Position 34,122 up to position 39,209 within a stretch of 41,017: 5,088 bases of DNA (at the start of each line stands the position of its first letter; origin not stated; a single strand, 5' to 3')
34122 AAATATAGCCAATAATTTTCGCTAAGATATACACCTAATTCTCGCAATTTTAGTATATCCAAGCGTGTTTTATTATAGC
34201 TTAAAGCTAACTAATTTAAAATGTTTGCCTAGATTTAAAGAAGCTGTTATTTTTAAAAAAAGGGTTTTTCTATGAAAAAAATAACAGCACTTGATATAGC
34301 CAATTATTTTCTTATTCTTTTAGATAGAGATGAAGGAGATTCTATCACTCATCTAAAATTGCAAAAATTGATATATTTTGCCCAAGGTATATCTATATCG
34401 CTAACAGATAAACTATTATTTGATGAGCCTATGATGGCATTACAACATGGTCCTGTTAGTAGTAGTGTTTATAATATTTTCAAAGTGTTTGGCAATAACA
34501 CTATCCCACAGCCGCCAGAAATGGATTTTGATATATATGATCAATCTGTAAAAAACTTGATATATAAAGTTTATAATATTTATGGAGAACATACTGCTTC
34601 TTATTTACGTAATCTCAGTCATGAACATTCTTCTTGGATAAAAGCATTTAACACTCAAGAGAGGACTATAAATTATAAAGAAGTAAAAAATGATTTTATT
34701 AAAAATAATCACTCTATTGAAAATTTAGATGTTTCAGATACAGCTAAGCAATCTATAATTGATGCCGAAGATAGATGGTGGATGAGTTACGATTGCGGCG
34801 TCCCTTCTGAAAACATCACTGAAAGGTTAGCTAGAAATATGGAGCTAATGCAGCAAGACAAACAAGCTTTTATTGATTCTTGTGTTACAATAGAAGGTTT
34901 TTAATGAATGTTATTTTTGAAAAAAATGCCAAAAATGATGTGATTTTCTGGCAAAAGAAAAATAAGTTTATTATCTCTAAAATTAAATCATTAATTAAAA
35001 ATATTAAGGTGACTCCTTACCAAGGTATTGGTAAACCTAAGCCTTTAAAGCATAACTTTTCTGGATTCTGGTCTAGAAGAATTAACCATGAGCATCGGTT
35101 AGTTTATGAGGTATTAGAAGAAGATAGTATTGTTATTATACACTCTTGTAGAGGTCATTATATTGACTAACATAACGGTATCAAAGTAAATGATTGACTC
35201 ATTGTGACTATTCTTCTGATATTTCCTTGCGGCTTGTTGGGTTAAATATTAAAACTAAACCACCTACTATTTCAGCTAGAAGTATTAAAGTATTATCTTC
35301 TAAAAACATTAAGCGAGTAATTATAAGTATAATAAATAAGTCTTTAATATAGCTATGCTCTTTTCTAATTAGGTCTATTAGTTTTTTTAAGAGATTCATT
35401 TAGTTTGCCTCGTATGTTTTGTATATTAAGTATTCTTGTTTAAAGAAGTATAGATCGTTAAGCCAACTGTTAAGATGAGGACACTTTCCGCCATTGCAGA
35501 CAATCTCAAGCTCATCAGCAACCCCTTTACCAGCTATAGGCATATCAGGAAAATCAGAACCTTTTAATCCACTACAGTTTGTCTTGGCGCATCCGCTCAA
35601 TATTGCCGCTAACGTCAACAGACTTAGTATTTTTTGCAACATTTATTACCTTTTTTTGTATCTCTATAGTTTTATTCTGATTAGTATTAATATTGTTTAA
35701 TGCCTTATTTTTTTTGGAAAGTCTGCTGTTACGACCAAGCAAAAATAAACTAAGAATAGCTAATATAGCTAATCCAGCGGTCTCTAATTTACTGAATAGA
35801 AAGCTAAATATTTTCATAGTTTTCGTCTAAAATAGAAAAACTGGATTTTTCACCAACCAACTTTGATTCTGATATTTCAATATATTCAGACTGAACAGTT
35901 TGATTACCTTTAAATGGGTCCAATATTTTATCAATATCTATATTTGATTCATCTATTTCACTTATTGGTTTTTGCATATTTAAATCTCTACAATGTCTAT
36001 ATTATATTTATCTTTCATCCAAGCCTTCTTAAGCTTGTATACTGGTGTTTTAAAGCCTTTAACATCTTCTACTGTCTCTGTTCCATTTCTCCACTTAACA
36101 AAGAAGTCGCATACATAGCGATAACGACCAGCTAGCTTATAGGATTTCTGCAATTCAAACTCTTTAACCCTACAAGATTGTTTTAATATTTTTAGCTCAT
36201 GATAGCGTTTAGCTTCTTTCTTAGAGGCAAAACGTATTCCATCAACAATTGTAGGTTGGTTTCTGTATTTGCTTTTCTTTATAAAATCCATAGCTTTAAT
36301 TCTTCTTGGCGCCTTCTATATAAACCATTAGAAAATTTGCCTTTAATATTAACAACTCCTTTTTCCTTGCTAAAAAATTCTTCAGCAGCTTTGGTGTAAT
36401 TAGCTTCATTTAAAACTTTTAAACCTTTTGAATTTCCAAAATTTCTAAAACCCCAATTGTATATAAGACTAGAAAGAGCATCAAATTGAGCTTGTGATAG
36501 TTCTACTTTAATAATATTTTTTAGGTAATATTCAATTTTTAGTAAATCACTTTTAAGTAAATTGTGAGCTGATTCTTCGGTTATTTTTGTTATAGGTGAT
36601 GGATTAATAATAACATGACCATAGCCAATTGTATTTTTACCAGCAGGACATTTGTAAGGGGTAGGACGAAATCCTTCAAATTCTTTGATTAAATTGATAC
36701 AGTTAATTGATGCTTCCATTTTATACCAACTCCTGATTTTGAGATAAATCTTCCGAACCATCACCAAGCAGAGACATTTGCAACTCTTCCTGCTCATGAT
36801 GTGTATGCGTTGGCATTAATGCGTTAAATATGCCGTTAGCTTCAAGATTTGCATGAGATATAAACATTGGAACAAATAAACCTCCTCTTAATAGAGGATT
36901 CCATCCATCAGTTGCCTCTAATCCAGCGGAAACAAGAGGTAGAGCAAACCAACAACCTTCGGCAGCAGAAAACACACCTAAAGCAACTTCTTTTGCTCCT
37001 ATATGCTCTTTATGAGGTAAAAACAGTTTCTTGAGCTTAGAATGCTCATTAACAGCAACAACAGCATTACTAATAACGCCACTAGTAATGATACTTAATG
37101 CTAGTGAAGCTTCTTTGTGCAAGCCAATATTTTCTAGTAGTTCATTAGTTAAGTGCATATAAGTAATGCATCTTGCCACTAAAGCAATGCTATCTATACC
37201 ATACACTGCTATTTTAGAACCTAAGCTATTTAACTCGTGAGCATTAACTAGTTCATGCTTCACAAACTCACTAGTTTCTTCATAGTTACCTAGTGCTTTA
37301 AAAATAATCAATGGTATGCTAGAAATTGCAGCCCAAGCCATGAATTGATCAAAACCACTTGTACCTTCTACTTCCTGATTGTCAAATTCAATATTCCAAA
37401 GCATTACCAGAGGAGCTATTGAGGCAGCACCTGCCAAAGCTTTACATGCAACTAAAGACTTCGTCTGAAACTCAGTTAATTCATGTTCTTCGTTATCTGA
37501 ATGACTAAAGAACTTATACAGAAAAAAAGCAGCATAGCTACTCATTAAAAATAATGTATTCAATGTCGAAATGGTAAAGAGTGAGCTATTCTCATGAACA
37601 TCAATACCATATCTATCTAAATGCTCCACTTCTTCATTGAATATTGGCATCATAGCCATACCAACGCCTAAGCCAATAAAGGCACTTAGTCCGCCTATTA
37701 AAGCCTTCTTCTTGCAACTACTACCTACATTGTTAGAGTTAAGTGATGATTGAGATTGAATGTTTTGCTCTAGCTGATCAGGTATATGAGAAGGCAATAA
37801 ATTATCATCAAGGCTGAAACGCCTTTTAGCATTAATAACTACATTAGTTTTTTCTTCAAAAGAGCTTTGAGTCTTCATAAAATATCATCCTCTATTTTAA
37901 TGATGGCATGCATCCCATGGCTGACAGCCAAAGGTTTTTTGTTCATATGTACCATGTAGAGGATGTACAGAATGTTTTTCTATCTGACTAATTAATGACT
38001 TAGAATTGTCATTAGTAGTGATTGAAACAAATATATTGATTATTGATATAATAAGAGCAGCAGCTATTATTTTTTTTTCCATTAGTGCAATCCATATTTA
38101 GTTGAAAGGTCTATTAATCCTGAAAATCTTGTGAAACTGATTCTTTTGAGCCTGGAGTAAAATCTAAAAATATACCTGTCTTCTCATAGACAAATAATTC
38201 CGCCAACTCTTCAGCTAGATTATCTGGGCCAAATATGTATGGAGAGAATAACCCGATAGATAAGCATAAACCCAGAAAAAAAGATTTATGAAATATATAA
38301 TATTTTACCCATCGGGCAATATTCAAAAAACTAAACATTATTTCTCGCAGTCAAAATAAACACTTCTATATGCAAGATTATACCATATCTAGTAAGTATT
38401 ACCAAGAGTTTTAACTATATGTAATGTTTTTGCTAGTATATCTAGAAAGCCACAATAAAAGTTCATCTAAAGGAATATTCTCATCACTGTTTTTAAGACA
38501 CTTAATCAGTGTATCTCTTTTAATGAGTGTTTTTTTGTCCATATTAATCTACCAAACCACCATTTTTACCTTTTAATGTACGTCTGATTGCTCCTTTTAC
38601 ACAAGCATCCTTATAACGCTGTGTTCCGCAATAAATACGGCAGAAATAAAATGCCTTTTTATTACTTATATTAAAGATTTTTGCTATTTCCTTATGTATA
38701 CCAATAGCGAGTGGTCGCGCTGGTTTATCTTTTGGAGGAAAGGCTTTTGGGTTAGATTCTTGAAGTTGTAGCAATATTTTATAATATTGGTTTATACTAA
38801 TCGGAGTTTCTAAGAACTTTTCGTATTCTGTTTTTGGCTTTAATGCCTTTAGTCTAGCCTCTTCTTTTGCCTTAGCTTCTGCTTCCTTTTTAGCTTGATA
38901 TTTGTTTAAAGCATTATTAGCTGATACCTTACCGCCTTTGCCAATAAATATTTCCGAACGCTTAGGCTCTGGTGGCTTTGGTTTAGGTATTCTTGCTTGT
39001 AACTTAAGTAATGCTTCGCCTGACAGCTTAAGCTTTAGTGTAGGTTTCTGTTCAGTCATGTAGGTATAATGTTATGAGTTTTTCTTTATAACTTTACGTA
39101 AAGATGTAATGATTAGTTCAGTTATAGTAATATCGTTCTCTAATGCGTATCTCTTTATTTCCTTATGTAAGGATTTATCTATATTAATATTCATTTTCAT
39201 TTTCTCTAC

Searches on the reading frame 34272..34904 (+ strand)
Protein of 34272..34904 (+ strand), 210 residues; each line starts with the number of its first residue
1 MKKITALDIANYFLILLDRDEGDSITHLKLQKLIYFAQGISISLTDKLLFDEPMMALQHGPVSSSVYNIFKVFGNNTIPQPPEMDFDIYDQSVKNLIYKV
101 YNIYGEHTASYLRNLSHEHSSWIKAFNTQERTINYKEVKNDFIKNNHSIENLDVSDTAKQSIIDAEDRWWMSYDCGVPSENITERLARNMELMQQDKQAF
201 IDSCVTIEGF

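Call 65: search_protein_families(library=pfam, proteins=[window:34272-34904:+], max_evalue=0.01)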
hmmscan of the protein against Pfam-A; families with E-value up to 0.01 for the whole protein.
window:34272-34904:+ (210 aa): 1 family
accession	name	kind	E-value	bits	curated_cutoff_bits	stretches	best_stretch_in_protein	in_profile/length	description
PF13274.11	SocA_Panacea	-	4.1e-15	57.1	25.7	1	30-122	1-112/113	Antitoxin SocA-like, Panacea domain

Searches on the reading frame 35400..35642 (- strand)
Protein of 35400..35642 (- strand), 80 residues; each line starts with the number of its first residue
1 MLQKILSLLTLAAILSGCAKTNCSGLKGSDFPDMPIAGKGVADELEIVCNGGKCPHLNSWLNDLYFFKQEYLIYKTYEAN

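Call 65: search_protein_families(library=pfam, proteins=[window:35400-35642:-], max_evalue=0.01)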
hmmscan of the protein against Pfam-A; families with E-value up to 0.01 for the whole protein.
window:35400-35642:- (80 aa): 1 family
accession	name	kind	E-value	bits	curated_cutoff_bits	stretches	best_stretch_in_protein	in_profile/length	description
PF08139.17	LPAM_1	-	0.0042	17.9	20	1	3-19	2-18/18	Prokaryotic membrane lipoprotein lipid attachment site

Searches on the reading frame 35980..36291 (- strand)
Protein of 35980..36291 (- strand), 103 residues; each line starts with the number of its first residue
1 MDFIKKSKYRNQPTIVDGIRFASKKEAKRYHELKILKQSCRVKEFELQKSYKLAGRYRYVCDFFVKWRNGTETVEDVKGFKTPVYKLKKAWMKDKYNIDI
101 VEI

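Call 65: search_protein_families(library=pfam, proteins=[window:35980-36291:-], max_evalue=0.01)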
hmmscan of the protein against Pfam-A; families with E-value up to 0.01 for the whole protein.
window:35980-36291:- (103 aa): 1 family
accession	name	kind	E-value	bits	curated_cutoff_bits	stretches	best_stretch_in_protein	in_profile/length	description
PF06356.17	DUF1064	-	2.7e-18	66.9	24.7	1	6-97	1-102/117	Protein of unknown function (DUF1064)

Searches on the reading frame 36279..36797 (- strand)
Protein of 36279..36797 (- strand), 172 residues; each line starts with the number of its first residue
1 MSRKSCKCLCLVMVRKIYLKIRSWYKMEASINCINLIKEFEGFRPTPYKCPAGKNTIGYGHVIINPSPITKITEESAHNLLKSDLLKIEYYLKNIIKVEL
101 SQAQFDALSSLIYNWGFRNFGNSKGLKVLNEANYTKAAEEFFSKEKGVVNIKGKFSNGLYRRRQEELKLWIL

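Call 65: search_protein_families(library=pfam, proteins=[window:36279-36797:-], max_evalue=0.01)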
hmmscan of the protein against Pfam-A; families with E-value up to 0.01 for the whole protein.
window:36279-36797:- (172 aa): 1 family
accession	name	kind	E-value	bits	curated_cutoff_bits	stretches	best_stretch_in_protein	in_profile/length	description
PF00959.24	Phage_lysozyme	-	3.6e-33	115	22.3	1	38-166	1-125/125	Phage lysozyme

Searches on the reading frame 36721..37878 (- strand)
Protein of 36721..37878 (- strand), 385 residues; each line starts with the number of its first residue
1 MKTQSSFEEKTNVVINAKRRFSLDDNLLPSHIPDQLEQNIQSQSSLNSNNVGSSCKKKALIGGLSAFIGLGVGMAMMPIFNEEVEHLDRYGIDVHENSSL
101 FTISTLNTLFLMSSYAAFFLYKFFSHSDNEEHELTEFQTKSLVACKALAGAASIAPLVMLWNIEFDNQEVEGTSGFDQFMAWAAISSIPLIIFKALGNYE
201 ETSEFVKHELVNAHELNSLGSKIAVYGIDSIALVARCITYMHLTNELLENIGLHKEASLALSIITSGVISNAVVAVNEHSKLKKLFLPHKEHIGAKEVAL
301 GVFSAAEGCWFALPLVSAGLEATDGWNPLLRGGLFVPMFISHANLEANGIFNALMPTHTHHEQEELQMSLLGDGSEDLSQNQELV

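Call 65: search_protein_families(library=pfam, proteins=[window:36721-37878:-], max_evalue=0.01)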
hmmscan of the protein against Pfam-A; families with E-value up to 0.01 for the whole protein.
window:36721-37878:- (385 aa): 0 families

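Call 73: find_related_loci(query=window:36721-37878:-, collection=viral_contigs, flank=10000)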
Query window:36721-37878:- (385 aa) in viral_contigs; peptide patterns used: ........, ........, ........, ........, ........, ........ (x = any residue, [..] = any of these).
8 stretches matched a pattern; 1 encode a relative of the query (tblastn E <= 1e-3); 1 distinct loci.
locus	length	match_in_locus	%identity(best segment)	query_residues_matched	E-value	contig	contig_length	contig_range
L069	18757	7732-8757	43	31-373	2e-85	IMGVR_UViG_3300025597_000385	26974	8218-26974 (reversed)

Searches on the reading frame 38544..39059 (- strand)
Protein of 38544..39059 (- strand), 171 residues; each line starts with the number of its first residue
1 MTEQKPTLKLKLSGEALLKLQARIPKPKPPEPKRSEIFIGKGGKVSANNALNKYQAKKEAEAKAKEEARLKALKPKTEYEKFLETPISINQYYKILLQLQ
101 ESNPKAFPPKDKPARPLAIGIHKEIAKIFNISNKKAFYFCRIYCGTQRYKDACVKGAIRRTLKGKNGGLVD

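Call 10: search_protein_families(library=pfam, proteins=[window:38544-39059:-], max_evalue=0.01)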
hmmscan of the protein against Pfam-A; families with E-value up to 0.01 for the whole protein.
window:38544-39059:- (171 aa): 1 family
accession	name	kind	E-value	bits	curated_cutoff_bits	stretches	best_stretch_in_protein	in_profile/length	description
PF04352.18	ProQ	-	5.9e-11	42.8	27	1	94-170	6-84/109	ProQ/FINO family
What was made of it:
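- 38544..39059 (-): FinO/ProQ-domain protein (171 aa; domain at residues 94-170), next to parA (39257-39883). Call 10 (PF04352, E 5.9e-11, above the gathering score).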

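Call 11: search_protein_families(library=phrogs, proteins=[window:38544-39059:-], max_evalue=0.001)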
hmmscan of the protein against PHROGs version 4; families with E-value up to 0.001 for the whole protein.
window:38544-39059:- (171 aa): 1 family
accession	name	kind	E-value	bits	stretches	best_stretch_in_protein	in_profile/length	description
phrog_21591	-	unknown function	1.4e-06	29.1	1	96-168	46-120/150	-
